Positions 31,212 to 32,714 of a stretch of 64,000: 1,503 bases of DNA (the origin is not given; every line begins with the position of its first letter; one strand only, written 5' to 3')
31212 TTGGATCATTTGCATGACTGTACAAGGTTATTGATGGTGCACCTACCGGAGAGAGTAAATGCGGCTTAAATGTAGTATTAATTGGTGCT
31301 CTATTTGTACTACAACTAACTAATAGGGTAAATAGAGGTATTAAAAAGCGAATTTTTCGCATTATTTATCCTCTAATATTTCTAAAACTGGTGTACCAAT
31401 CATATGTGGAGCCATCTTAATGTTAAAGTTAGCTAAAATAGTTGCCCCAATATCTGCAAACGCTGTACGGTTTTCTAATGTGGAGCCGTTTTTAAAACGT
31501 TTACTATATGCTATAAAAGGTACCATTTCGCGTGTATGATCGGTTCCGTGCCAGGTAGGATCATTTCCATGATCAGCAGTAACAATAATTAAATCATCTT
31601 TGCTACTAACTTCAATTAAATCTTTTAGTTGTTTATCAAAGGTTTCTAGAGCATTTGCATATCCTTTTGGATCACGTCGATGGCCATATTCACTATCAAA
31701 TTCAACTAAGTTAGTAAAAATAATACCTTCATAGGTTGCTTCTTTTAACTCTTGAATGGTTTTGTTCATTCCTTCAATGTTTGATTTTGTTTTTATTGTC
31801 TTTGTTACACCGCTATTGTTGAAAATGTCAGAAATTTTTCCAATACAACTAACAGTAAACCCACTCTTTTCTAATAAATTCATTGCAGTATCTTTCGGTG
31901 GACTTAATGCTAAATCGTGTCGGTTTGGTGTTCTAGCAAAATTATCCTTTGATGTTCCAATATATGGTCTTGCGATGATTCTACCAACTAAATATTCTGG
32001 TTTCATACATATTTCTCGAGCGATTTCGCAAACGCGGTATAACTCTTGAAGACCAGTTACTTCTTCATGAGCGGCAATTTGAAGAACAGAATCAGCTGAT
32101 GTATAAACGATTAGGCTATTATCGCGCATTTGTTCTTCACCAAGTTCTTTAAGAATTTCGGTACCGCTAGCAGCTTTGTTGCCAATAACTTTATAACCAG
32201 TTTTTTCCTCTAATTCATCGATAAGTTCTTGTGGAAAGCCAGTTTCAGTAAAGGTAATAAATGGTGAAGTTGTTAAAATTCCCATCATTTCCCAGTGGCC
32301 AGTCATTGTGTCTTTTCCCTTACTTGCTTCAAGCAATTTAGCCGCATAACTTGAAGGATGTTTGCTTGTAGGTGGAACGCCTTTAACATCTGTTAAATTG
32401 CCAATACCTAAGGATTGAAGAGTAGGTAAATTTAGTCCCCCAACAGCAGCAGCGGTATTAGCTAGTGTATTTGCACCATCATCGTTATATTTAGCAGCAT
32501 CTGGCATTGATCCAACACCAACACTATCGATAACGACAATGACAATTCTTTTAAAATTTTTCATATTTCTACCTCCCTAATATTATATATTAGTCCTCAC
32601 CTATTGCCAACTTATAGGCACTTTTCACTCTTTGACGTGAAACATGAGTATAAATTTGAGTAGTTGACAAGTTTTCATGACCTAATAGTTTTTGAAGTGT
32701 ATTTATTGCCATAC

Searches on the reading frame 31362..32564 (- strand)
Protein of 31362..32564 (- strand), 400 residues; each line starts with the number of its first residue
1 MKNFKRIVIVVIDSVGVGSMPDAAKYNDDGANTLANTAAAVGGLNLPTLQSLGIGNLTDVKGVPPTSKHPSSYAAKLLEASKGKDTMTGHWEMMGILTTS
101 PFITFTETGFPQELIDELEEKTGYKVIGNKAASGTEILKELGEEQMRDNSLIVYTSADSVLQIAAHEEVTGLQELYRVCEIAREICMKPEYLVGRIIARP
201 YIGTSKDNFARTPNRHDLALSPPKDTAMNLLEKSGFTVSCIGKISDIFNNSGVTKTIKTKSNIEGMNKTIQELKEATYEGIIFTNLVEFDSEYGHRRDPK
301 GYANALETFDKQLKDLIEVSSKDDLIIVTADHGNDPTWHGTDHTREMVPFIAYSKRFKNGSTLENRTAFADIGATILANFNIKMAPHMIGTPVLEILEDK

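Call 37: search_protein_families(library=pfam, proteins=[window:31362-32564:-], max_evalue=0.001)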
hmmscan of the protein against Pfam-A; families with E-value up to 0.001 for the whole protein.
window:31362-32564:- (400 aa): 2 families
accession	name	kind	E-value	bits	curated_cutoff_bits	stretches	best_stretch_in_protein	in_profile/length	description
PF01676.23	Metalloenzyme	-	2.1e-48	165.5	24.3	1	5-383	1-251/252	Metalloenzyme superfamily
PF00884.28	Sulfatase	-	5.8e-05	23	25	0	297-380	201-299/301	Sulfatase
